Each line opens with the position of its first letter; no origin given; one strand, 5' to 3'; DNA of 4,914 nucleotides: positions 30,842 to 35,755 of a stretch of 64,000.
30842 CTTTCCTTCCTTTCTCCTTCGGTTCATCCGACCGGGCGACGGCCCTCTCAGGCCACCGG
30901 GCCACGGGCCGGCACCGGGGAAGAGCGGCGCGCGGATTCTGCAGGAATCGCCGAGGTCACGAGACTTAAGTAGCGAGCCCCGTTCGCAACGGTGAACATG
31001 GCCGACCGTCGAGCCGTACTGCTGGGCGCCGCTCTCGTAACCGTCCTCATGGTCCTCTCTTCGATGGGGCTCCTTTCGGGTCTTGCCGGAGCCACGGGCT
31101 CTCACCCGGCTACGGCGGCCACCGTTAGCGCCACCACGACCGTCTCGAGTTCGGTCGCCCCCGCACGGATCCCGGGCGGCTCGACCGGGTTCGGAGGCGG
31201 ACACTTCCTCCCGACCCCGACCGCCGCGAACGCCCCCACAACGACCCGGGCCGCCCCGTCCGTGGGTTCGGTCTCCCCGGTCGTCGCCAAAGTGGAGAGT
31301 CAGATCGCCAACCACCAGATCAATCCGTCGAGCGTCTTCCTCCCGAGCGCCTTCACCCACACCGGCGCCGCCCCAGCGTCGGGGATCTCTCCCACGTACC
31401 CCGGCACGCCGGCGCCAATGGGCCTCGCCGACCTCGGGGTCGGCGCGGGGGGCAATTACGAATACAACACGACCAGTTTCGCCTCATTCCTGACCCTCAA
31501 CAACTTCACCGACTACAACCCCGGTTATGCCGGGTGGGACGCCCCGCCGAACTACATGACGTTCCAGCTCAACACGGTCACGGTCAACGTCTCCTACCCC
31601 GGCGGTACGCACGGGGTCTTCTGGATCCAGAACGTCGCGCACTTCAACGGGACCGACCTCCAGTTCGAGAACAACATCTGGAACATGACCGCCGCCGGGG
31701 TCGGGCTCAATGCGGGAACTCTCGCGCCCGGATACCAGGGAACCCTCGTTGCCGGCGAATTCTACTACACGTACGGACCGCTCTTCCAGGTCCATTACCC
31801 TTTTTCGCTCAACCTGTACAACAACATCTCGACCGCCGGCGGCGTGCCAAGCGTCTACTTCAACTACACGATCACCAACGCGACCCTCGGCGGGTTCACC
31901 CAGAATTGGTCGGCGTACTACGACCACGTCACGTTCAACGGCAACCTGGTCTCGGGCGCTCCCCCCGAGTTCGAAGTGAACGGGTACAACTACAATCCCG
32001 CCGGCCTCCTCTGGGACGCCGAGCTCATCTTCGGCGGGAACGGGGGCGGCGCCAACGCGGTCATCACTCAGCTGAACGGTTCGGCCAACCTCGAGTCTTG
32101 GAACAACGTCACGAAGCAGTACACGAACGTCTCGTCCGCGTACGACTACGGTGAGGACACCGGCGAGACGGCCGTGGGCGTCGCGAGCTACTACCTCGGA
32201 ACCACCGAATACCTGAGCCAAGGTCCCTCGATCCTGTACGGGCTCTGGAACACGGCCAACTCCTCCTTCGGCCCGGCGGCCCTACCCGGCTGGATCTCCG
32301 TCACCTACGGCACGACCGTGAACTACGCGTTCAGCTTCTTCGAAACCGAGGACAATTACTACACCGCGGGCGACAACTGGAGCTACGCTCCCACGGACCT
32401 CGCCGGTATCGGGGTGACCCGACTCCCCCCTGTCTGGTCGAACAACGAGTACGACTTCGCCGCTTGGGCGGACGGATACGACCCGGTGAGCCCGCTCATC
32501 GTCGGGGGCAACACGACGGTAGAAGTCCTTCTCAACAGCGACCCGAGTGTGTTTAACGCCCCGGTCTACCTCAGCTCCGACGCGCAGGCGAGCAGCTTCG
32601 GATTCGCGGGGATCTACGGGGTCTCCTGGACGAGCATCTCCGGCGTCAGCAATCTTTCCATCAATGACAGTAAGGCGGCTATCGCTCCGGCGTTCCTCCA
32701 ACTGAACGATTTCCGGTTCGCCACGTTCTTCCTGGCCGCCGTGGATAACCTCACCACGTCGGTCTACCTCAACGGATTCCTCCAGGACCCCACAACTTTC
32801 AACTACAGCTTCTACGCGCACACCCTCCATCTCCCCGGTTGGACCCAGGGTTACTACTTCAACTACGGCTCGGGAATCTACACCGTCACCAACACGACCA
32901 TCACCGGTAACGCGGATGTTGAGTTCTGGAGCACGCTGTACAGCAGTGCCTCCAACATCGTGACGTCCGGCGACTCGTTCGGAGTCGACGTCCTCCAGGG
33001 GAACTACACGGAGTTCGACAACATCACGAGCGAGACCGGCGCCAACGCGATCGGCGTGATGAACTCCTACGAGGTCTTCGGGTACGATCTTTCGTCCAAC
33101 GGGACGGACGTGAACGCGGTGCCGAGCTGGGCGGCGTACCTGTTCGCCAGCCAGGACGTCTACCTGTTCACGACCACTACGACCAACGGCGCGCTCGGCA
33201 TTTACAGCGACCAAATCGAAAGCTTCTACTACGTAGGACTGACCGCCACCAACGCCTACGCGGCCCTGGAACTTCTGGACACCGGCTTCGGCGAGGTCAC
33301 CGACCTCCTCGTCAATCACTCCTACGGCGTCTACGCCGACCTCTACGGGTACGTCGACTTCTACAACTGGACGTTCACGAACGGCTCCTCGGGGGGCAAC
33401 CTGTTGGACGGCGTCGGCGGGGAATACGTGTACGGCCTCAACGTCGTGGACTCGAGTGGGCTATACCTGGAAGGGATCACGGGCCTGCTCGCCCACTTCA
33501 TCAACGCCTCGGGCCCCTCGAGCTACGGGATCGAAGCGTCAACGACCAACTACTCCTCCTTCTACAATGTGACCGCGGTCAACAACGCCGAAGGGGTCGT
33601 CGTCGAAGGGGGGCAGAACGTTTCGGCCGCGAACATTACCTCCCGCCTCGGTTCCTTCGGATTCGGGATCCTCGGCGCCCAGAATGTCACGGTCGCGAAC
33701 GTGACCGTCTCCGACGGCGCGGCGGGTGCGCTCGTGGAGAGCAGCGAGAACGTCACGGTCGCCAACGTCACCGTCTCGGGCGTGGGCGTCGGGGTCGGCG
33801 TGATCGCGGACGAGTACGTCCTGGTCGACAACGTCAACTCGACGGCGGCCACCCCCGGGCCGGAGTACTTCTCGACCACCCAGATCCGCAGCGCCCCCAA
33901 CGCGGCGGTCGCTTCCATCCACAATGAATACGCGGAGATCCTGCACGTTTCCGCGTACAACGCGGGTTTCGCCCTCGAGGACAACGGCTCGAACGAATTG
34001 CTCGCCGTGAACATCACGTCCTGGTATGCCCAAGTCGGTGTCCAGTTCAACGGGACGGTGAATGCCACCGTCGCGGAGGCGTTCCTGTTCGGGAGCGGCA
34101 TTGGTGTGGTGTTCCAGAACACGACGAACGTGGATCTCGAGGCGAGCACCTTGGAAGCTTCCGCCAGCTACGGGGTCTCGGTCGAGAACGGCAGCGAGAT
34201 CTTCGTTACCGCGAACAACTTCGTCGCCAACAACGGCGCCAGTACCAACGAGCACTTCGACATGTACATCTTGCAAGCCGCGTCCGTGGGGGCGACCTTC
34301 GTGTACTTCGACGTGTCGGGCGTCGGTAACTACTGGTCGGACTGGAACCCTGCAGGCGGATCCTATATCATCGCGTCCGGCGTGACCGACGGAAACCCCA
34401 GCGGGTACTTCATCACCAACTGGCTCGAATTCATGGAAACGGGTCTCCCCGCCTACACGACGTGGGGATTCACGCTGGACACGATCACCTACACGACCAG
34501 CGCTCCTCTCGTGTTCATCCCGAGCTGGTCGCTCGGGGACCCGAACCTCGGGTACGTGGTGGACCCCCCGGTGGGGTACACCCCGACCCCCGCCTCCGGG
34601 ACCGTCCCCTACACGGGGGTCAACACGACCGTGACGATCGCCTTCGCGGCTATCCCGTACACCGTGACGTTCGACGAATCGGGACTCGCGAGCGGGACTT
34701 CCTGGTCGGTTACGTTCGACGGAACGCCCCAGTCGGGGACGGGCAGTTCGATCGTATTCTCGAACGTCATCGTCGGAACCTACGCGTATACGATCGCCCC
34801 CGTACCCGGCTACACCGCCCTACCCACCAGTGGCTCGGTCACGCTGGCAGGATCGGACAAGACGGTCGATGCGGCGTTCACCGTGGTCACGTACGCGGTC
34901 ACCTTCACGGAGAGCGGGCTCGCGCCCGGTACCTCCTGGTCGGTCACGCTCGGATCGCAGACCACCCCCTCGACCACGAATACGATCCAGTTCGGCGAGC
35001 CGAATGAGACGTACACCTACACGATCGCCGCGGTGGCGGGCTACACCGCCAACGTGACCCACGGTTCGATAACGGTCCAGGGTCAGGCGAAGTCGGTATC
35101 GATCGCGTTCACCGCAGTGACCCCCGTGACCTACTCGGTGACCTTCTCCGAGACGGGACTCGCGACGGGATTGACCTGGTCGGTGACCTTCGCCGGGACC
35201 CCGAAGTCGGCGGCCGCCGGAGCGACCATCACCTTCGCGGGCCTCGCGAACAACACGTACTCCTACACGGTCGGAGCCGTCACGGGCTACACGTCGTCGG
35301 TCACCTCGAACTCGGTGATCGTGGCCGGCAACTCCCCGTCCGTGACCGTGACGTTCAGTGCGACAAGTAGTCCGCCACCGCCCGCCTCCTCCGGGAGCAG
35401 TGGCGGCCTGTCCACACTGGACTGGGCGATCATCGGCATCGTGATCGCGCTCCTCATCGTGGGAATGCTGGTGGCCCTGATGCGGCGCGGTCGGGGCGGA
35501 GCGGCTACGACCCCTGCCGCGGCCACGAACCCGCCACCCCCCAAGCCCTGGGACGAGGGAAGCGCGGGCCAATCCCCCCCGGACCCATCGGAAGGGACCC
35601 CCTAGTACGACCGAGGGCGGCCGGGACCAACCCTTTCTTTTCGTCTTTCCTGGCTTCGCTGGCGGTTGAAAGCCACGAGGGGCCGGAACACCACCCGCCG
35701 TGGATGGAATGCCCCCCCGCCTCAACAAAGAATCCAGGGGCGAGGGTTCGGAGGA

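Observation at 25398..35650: Secreted acid-protease island: lower-G+C eqolisin (G1) gene followed by two paralogous thermopsin-like giant surface proteins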

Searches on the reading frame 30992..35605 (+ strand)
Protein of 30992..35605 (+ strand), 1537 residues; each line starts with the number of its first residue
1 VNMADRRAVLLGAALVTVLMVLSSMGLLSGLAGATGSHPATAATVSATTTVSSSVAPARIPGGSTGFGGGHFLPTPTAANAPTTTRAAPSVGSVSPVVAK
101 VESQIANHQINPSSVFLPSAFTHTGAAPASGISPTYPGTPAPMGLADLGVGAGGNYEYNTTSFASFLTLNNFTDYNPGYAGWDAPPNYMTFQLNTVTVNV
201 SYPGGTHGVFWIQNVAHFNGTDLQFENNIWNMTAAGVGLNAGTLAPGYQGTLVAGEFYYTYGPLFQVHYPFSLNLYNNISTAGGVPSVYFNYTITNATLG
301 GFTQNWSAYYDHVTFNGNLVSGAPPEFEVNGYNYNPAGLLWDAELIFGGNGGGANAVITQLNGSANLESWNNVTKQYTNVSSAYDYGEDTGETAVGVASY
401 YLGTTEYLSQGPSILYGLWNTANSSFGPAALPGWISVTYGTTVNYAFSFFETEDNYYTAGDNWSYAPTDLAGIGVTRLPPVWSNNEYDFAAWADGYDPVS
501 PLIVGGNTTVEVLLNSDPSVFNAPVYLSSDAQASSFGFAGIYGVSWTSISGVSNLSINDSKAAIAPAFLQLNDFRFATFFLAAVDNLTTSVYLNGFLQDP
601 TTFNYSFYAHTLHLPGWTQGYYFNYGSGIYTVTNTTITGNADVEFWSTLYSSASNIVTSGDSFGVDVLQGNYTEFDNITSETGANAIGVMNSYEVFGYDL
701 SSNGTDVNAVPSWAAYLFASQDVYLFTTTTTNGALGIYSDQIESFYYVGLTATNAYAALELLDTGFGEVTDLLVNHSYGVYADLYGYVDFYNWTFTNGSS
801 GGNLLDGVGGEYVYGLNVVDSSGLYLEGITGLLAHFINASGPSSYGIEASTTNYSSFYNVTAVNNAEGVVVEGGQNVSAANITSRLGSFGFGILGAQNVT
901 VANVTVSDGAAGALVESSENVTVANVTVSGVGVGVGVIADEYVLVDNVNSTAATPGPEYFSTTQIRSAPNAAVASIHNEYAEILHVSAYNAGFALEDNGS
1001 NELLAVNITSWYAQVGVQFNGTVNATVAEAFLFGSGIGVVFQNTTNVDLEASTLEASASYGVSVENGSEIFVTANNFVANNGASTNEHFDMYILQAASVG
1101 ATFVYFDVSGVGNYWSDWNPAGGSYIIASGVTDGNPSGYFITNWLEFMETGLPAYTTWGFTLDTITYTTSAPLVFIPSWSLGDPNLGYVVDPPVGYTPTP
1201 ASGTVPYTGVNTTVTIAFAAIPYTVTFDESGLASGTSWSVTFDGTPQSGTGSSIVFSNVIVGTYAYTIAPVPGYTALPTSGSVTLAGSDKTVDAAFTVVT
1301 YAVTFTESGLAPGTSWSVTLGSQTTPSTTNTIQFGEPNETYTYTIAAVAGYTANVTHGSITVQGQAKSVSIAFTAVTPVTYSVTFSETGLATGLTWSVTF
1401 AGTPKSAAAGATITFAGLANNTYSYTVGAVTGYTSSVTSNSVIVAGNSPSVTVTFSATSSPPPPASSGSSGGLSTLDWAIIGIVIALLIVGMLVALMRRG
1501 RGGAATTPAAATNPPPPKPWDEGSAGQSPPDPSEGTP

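Call 6: search_protein_families(library=pfam, proteins=[window:30992-35605:+], max_evalue=0.1)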
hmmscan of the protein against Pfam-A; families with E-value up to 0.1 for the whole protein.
window:30992-35605:+ (1537 aa): 4 families
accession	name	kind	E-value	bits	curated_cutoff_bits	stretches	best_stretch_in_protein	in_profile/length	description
PF05317.16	Thermopsin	-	1.5e-53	182.3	25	1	134-397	7-256/256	Thermopsin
PF05048.19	NosD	-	2.1e-07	31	23.6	2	843-943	15-116/212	Periplasmic copper-binding protein (NosD)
PF13229.12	Beta_helix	-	4.2e-06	26.9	25.9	3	823-941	25-148/158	Right handed beta helix region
PF17766.7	fn3_6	-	0.0025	18.4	26.4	0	1403-1468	15-82/99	Fibronectin type-III domain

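Call 7: search_protein_families(library=ncbifam, proteins=[window:30992-35605:+], max_evalue=0.1)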
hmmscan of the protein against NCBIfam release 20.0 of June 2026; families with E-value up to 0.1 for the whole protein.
window:30992-35605:+ (1537 aa): 0 families

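Call 62: search_solved_structures(query=window:30998-35605:+, max_evalue=1)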
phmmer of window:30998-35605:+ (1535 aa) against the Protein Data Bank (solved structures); distinct sequences matched with E-value up to 1: 0.

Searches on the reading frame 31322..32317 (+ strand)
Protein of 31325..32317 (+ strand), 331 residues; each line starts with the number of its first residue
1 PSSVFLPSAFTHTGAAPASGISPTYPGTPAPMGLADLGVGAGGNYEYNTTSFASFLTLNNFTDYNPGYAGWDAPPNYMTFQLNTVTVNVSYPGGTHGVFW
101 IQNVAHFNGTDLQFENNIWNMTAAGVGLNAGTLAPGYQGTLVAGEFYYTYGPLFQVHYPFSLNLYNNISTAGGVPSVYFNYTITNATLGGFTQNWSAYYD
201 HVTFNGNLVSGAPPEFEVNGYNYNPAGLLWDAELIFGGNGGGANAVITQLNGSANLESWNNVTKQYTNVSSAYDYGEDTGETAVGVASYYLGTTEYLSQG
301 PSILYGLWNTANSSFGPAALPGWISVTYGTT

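Call 65: find_homologous_proteins(query=window:31325-32317:+, max_evalue=0.00001)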
Query seq(331 aa) (331 aa): 8 proteins with E <= 0.00001 among 3409 candidates.
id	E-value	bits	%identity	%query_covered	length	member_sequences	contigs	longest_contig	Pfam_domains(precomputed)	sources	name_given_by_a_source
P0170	4.7e-107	377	60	99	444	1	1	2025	PF05317.17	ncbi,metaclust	ncbi:Peptidase A5, thermopsin, partial [mine drainage metagenome]|metaclust:status=active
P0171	3.3e-48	183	42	94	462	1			PF05317.17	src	-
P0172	1.6e-44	171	50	62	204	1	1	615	PF05317.17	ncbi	ncbi:Peptidase A5, thermopsin, partial [mine drainage metagenome]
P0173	4.5e-36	143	39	79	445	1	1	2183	PF05317.17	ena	-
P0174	2.3e-24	105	36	80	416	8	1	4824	PF05317.17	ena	-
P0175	1.6e-20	92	34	81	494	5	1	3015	PF05317.17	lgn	-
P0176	5.4e-12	64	33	74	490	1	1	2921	PF05317.17,PF07705.18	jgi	jgi:hypothetical protein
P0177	2.6e-11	62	32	79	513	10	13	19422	PF05317.17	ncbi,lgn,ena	-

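Call 72: predict_structure(alignment_id=A5)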
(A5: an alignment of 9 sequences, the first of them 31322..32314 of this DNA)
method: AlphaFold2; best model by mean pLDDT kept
length: 331 residues; sequences in the alignment: 9
mean_pLDDT: 64.2   pTM: 0.75
mean pLDDT of the five models: 64.2, 62.1, 59.6, 58.7, 56.9
residues with pLDDT >= 90: 19; 70-90: 146; 50-70: 78; < 50: 88
segments of 3 or more residues with pLDDT < 50: 1-30, 67-76, 189-193, 277-284, 301-331
pLDDT, mean of each block of 10 residues (from residue 1): 24 28 42 66 71 89 57 54 87 80 82 80 70 78 72 78 89 85 69 52 84 84 67 73 56 83 83 51 48 57 30 25 26 36
secondary structure, 60 per line:
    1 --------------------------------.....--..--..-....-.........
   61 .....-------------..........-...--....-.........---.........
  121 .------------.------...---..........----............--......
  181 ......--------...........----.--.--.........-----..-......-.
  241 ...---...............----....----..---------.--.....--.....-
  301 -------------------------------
elements in order: E33-37 E47-50 E52-65 E79-88 E90-92 E95-98 E100-108 E112-121 E141-143 E147-156 E161-172 E175-186 E195-205 E216-224 E233-238 H240-243 E247-261 E266-269 E288-292 E295-299

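Call 75: fold_search(model_id=the predicted structure, library=pdb)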
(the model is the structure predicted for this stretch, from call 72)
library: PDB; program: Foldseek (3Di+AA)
matches with E <= 10: 955; with E <= 0.001: 8
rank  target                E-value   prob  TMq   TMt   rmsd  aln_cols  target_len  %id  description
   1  8pn5_G                8.9e-05  1.00  0.39  0.38   7.6       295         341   10  Crystal structure of the HC7-Glu200Ala mutant complexed to a triglycopeptide (released 2024-03-06)
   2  6d2c_A                8.9e-05  1.00  0.22  0.27  12.8       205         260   10  Structure of Ulvan lyase from Nonlaben Ulvanivorans- NLR48 (released 2018-06-06)
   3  6d3u_A                1.0e-04  1.00  0.22  0.26  12.9       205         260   10  Complex structure of Ulvan lyase from Nonlaben Ulvanivorans- NLR48 (released 2018-06-06)
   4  8pn5_C                1.3e-04  1.00  0.39  0.38   7.6       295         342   10  Crystal structure of the HC7-Glu200Ala mutant complexed to a triglycopeptide (released 2024-03-06)
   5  8pn5_B                1.5e-04  1.00  0.37  0.36   9.2       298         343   11  Crystal structure of the HC7-Glu200Ala mutant complexed to a triglycopeptide (released 2024-03-06)
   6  8pn5_D                1.5e-04  1.00  0.39  0.38   8.0       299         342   11  Crystal structure of the HC7-Glu200Ala mutant complexed to a triglycopeptide (released 2024-03-06)
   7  8pn5_E                2.8e-04  1.00  0.37  0.36   9.6       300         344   11  Crystal structure of the HC7-Glu200Ala mutant complexed to a triglycopeptide (released 2024-03-06)
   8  8y87_C                4.1e-04  0.94  0.19  0.08  13.3       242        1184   14  Structure of HCoV-HKU1C spike in the functionally anchored-1up conformation with 1TMPRSS2 (released 2024-07-17)
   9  8hlc_A                1.0e-03  0.75  0.18  0.08  15.3       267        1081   10  S protein of SARS-CoV-2 in complex with 3711 (released 2024-06-05)
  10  8y19_A                1.2e-03  0.82  0.19  0.07  16.5       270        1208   11  Closed conformation of HKU1-B S protein after incubation of the receptor (released 2024-05-01)
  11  7sbw_A                1.7e-03  0.89  0.23  0.08  16.0       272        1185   13  Structure of OC43 spike in complex with polyclonal Fab5 (Donor 1051) (released 2022-05-04)
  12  7sbw_J                2.0e-03  0.82  0.22  0.08  16.3       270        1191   13  Structure of OC43 spike in complex with polyclonal Fab5 (Donor 1051) (released 2022-05-04)
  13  7emf_R                2.2e-03  0.30  0.11  0.15  17.1       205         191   11  Human Mediator (deletion of MED1-IDR) in a Tail-extended conformation (released 2021-05-05)
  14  7qo7_C                2.3e-03  0.28  0.14  0.06  18.6       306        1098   10  SARS-CoV-2 S Omicron Spike B.1.1.529 (released 2022-01-19)
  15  7ycz_C                2.4e-03  0.82  0.18  0.08  14.4       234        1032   11  SARS-CoV-2 Omicron 2-RBD up Spike trimer complexed with three XG005 molecules (released 2023-12-13)
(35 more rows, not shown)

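Call 78: search_solved_structures(query=A5, max_evalue=10, show_alignments=3)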
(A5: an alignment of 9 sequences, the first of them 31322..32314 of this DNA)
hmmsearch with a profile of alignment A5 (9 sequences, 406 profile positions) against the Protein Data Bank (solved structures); distinct sequences matched with E-value up to 10: 0.

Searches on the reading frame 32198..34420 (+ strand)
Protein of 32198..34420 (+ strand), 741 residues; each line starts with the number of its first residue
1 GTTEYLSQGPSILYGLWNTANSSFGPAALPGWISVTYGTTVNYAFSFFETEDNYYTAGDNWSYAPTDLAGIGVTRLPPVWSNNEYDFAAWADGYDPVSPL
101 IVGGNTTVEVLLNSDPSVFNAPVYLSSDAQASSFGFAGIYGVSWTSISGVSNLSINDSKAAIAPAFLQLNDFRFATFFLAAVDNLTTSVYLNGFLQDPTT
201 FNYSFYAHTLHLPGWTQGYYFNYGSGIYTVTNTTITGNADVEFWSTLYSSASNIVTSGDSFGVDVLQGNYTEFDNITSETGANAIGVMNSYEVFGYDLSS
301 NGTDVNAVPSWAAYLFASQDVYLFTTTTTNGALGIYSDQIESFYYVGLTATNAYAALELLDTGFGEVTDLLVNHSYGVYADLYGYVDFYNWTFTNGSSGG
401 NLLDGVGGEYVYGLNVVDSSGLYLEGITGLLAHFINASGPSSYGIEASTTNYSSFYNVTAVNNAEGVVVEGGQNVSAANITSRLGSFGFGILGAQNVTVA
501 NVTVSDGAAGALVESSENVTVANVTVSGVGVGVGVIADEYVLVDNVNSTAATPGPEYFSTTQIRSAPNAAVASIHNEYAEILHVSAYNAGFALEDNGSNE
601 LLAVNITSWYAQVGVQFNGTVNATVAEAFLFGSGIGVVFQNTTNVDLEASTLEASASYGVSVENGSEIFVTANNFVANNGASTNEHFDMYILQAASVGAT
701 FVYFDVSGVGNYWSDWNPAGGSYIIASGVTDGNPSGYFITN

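Call 106: search_protein_families(library=pfam, proteins=[window:32198-34420:+], max_evalue=5)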
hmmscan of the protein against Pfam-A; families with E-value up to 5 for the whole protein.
window:32198-34420:+ (741 aa): 3 families
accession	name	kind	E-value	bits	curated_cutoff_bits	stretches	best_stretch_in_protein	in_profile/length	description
PF05048.19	NosD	-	3.7e-08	33.5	23.6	2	441-541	15-116/212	Periplasmic copper-binding protein (NosD)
PF13229.12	Beta_helix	-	6.3e-08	32.8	25.9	4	435-539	39-148/158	Right handed beta helix region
PF11371.13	DUF3172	-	0.31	11.2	25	0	620-648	3-31/139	Protein of unknown function (DUF3172)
